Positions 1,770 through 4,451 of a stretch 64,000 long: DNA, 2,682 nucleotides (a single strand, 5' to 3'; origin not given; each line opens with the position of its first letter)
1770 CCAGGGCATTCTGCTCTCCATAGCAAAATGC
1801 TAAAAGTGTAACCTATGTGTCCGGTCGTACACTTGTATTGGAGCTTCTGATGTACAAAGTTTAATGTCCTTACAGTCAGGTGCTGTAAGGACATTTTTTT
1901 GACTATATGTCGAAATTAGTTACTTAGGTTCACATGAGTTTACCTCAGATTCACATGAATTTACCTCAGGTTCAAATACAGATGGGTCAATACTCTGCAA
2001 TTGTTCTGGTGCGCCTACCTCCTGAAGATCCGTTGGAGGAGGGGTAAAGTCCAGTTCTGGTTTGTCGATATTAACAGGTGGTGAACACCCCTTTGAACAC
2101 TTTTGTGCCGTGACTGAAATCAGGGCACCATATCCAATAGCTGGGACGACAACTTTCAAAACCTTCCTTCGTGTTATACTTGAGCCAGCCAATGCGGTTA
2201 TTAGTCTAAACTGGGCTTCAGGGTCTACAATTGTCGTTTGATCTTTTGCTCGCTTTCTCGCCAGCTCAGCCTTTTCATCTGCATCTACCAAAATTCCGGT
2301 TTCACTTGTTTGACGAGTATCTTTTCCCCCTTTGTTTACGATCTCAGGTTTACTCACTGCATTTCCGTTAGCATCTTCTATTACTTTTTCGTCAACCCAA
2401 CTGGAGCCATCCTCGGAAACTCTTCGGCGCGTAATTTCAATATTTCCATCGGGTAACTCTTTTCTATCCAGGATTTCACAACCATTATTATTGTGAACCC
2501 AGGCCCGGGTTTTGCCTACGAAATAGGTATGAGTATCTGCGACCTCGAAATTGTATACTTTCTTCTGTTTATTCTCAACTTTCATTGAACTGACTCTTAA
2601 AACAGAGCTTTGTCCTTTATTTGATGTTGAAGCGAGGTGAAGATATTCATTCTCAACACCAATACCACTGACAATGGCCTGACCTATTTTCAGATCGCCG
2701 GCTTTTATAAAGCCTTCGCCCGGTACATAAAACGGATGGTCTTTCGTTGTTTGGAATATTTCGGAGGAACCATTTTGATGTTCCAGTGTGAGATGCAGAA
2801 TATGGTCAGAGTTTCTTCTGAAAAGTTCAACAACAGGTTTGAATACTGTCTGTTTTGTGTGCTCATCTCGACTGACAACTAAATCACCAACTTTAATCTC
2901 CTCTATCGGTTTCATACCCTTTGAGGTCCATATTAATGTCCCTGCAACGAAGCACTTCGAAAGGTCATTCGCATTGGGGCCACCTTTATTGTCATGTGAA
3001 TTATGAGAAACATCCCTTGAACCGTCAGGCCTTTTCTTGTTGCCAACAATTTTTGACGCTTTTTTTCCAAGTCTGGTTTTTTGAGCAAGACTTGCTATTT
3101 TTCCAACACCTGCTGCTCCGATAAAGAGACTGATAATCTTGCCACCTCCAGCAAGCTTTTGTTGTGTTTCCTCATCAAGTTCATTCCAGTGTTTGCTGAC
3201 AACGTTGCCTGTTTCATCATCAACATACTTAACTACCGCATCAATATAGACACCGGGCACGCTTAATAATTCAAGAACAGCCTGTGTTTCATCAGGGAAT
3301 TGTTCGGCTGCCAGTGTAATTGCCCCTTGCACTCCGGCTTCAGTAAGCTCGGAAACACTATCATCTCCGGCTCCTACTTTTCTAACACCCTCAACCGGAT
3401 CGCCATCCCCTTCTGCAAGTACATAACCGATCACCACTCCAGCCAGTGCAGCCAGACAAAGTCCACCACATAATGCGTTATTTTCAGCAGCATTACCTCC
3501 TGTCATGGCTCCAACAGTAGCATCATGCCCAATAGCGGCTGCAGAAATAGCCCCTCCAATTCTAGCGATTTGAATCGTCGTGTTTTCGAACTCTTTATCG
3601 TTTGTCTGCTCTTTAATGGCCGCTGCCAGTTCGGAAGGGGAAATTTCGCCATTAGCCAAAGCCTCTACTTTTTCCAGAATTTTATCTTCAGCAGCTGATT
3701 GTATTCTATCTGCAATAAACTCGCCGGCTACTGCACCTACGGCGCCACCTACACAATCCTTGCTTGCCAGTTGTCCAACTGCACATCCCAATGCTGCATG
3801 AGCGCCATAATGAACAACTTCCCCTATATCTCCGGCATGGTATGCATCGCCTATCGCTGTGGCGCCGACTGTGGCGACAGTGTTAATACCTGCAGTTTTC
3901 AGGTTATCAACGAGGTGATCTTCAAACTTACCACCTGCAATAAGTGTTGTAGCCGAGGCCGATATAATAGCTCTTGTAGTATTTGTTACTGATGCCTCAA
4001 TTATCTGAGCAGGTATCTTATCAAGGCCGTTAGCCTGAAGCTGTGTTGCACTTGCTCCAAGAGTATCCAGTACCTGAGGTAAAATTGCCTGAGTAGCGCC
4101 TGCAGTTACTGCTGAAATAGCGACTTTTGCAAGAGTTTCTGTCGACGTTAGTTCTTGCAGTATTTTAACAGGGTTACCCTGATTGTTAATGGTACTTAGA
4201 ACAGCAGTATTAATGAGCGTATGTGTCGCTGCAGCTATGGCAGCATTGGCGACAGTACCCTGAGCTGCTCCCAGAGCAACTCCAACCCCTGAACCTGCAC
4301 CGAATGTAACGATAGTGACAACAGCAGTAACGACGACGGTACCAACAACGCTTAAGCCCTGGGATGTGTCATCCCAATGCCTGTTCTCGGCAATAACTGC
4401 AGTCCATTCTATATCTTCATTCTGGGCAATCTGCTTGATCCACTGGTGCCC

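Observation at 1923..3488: CdiA-like C-terminal region: AENN boundary, then a Hint/BIL domain and an unknown 190-aa tail, with no immunity gene downstream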

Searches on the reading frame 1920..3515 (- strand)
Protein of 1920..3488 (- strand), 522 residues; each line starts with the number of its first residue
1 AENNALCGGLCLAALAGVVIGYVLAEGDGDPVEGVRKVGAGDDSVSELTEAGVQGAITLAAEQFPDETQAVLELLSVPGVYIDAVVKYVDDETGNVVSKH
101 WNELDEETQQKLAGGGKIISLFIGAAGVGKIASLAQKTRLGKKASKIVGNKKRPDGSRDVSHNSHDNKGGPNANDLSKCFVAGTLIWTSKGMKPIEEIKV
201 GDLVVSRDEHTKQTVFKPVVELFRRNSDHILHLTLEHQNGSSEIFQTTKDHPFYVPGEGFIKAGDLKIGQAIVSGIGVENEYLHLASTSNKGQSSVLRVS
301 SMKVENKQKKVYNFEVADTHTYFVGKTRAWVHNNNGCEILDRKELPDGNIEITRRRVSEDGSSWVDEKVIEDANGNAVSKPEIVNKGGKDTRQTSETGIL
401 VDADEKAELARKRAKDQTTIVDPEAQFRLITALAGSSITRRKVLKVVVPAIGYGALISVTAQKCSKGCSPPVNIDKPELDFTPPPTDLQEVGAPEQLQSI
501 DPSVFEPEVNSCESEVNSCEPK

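Call 5: search_protein_families(library=pfam, proteins=[window:1920-3488:-], max_evalue=0.1)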
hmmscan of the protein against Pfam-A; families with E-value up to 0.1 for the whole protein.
window:1920-3488:- (522 aa): 5 families
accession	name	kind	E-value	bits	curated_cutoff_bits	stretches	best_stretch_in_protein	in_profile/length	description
PF07591.16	PT-HINT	-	6.5e-28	98.1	27.7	1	185-333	1-136/137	Pretoxin HINT domain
PF13403.11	Hint_2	-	3.4e-07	31.2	28.4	1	179-213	2-36/147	Hint domain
PF01079.26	Hint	-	4.9e-06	26.7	29.7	1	174-257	8-90/213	Hint module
PF14890.11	Intein_splicing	-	6.5e-06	26.5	35.8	1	189-333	5-155/155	Intein splicing domain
PF08517.17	AXH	-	0.0018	19.2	33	1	180-259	1-85/116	Ataxin-1 and HBP1 module (AXH)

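Call 6: search_protein_families(library=ncbifam, proteins=[window:1920-3488:-], max_evalue=0.1)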
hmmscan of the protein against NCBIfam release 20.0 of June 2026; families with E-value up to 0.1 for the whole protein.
window:1920-3488:- (522 aa): 2 families
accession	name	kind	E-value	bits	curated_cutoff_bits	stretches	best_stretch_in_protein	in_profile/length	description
TIGR01445.1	intein_Nterm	domain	0.002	19.1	24.5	1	179-255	1-83/83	intein N-terminal splicing region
TIGR01443.1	intein_Cterm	domain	0.039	14.2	15.6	1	310-333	1-23/24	intein C-terminal splicing region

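Call 10: search_solved_structures(query=window:1923-3488:-, max_evalue=1)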
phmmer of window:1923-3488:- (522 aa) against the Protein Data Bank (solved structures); distinct sequences matched with E-value up to 1: 7.
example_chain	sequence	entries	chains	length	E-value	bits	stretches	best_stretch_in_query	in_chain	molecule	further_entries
2lwy_A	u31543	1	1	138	1.7e-23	86.6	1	178-333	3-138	BACTERIAL INTEIN-LIKE DOMAIN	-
8ubs_A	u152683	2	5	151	0.1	14.7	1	204-282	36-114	NrdJ-1 | Nrdj-1 intein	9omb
2lqm_A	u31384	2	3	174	0.17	14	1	240-327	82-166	Pho radA intein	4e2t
2jmz_A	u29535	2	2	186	0.49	12.5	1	243-330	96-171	Hypothetical protein MJ0781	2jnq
6qaz_A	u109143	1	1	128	0.59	12.2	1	184-270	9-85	cyanophage-like gp41-1 intein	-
6tyy_A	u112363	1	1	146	0.85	11.7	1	183-245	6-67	Protein hedgehog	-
7bqs_A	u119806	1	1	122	0.95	11.5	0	356-414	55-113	Nomur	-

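Call 68: predict_structure(alignment_id=A4)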
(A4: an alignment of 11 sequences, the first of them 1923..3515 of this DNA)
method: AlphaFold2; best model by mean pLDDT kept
length: 531 residues; sequences in the alignment: 11
mean_pLDDT: 63.8   pTM: 0.43
mean pLDDT of the five models: 63.8, 62.6, 62.5, 61.8, 61.0
residues with pLDDT >= 90: 142; 70-90: 79; 50-70: 98; < 50: 212
segments of 3 or more residues with pLDDT < 50: 1-22, 36-59, 153-183, 289-300, 399-410, 425-430, 432-531
pLDDT, mean of each block of 10 residues (from residue 1): 34 44 53 48 43 47 52 62 63 81 86 86 73 59 56 45 38 34 70 96 97 90 91 93 94 96 93 97 73 44 83 96 91 94 71 91 76 86 82 71 37 65 50 47 40 30 27 31 35 39 37 36 33 34
secondary structure, 60 per line:
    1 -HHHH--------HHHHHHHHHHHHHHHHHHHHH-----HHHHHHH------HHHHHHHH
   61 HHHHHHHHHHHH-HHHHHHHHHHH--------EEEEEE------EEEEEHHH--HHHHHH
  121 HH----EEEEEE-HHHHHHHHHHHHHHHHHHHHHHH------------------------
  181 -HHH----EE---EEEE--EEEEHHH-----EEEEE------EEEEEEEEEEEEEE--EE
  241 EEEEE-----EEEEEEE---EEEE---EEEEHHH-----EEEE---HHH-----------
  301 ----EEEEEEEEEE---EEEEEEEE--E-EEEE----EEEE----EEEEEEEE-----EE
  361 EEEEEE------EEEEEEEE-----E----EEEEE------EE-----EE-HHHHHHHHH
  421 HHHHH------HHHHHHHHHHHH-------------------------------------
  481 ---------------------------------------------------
elements in order: H2-5 H14-34 H40-46 H53-72 H74-84 E93-98 E105-109 H115-122 E127-132 H134-156 E194-197 E200-203 E212-216 E223-236 E239-245 E251-257 E261-264 E268-271 E280-283 E305-314 E318-325 E330-333 E338-341 E346-353 E359-366 E373-380 E391-395 H412-425 H432-443

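Call 70: fold_search(model_id=the predicted structure, library=pdb)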
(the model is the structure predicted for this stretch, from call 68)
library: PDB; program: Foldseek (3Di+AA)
matches with E <= 10: 303; with E <= 0.001: 60
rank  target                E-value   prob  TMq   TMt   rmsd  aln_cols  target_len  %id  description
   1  2lwy_MODEL_1_A        6.5e-13  1.00  0.24  0.91   2.0       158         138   38  Solution Structure of Bacterial Intein-Like domain from Clostridium thermocellum (released 2013-05-08)
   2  6y75_B                3.5e-09  1.00  0.22  0.75   3.8       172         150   19  BIL2 domain from T.thermophila BUBL1 locus (C1A-N143A) (released 2021-02-03)
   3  6tmm_BBB              4.3e-09  1.00  0.23  0.75   3.0       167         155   18  BIL2 domain from T.thermophila BUBL1 locus (C1A-N143A) (released 2020-12-16)
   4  6y75_A                4.5e-09  1.00  0.24  0.78   3.1       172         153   19  BIL2 domain from T.thermophila BUBL1 locus (C1A-N143A) (released 2021-02-03)
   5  6tmm_AAA              1.3e-08  1.00  0.22  0.71   3.9       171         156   19  BIL2 domain from T.thermophila BUBL1 locus (C1A-N143A) (released 2020-12-16)
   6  6frh_A                3.3e-08  1.00  0.24  0.71   4.4       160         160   18  Crystal structure of Ssp DnaB Mini-Intein variant M86 (released 2019-01-30)
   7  6frh_B                4.5e-08  1.00  0.23  0.74   3.5       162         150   17  Crystal structure of Ssp DnaB Mini-Intein variant M86 (released 2019-01-30)
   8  6rpq                  5.0e-08  1.00  0.23  0.46   5.5       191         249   17  Crystal structure of PhoCDC21-1 intein (released 2019-08-14)
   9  2lqm_MODEL_1_A        8.6e-08  1.00  0.22  0.63   6.0       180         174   19  Solution Structures of RadA intein from Pyrococcus horikoshii (released 2012-05-16)
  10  6qaz                  9.1e-08  1.00  0.22  0.82   2.9       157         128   20  Crystal structure of gp41-1 intein (released 2019-11-13)
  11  6frg                  9.1e-08  1.00  0.23  0.70   4.4       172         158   17  Crystal structure of G-1F mutant of Ssp DnaB Mini-Intein variant M86 (released 2019-01-30)
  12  8ubs_A                9.6e-08  1.00  0.24  0.81   3.2       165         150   18  Crystal structure of NrdJ-1 split intein fusion (released 2024-10-09)
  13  1mi8                  1.0e-07  1.00  0.23  0.78   3.7       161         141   16  2.0 Angstrom crystal structure of a DnaB intein from Synechocystis sp. PCC 6803 (released 2003-08-19)
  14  6riz                  1.1e-07  1.00  0.22  0.82   3.0       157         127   19  Crystal structure of gp41-1 intein (C1A, F65W, D107C) (released 2020-04-29)
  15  4o1s_A                1.1e-07  1.00  0.24  0.69   4.2       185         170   17  Crystal structure of TvoVMA intein (released 2014-03-19)
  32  6tyy                  1.6e-06  1.00  0.22  0.72   4.6       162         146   18  Hedgehog autoprocessing mutant D46H (released 2019-11-20)
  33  1at0                  1.7e-06  1.00  0.22  0.72   4.7       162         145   18  17-kDA fragment of hedgehog C-terminal autoprocessing domain (released 1997-11-12)
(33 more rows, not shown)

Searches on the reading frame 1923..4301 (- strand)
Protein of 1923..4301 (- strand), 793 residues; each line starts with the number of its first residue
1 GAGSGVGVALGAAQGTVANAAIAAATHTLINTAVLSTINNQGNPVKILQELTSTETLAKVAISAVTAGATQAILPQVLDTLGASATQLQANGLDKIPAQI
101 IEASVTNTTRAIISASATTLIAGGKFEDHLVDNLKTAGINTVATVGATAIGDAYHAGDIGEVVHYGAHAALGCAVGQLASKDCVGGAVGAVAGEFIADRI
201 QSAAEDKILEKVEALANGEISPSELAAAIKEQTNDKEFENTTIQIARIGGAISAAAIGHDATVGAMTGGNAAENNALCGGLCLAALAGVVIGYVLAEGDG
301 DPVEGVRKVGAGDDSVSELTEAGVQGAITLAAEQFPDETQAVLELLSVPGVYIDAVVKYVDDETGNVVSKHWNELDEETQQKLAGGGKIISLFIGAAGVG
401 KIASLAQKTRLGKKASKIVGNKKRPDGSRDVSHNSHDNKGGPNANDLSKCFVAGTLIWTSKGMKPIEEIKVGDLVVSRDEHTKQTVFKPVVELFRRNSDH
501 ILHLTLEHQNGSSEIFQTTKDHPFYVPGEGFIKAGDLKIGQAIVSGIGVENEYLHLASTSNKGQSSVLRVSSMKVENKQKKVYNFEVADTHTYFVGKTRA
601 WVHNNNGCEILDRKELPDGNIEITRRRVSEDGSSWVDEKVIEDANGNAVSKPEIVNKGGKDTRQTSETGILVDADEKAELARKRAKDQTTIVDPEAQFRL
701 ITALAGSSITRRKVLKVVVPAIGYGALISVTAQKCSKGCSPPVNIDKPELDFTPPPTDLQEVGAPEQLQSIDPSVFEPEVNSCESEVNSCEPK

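Call 16: find_related_loci(query=window:1923-4301:-, collection=genome_contigs, flank=10000)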
Query window:1923-4301:- (793 aa) in genome_contigs; peptide patterns used: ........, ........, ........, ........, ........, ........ (x = any residue, [..] = any of these).
189 stretches matched a pattern; 3 encode a relative of the query (tblastn E <= 1e-3); 3 distinct loci.
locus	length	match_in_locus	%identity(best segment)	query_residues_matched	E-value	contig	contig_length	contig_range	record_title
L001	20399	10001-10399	34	450-604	1e-21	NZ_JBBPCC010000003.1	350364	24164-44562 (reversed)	Paenibacillus filicis strain KACC14197 contig3, whole genome shotgun sequence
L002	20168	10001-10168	38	444-504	4e-7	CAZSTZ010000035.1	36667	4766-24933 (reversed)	MAG TPA_asm: uncultured bacterium isolate binchicken_co405_168 genome assembly, contig: NODE_1553_length_36667_cov_11.13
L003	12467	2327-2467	47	444-490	6e-7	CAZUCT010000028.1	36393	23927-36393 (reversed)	MAG TPA_asm: uncultured bacterium isolate SRP141376_co3_269 genome assembly, contig: NODE_2931_length_36393_cov_54.20581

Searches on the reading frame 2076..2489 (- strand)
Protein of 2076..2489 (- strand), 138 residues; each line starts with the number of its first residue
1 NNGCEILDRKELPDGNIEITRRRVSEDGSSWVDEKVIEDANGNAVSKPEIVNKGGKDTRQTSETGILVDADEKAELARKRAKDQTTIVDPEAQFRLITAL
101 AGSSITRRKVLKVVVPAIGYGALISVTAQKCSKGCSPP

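Call 95: search_solved_structures(query=window:2076-2489:-, max_evalue=10)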
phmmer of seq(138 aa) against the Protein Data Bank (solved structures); distinct sequences matched with E-value up to 10: 1.
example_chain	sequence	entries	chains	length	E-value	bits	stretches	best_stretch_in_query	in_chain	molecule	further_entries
7bqs_A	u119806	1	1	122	0.3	14.9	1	23-81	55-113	Nomur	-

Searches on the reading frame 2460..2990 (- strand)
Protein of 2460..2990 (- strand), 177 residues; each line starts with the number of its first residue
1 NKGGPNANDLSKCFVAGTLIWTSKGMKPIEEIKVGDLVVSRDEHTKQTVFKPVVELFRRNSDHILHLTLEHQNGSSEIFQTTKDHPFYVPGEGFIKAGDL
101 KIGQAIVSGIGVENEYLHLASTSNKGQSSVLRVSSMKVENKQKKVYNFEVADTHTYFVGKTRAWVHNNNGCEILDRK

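Call 31: search_solved_structures(query=window:2460-2990:-, max_evalue=0.001, show_alignments=1)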
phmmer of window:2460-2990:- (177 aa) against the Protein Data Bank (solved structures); distinct sequences matched with E-value up to 0.001: 1.
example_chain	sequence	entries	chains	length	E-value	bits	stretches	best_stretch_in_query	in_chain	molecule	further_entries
2lwy_A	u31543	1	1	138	3.1e-25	92.5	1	12-167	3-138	BACTERIAL INTEIN-LIKE DOMAIN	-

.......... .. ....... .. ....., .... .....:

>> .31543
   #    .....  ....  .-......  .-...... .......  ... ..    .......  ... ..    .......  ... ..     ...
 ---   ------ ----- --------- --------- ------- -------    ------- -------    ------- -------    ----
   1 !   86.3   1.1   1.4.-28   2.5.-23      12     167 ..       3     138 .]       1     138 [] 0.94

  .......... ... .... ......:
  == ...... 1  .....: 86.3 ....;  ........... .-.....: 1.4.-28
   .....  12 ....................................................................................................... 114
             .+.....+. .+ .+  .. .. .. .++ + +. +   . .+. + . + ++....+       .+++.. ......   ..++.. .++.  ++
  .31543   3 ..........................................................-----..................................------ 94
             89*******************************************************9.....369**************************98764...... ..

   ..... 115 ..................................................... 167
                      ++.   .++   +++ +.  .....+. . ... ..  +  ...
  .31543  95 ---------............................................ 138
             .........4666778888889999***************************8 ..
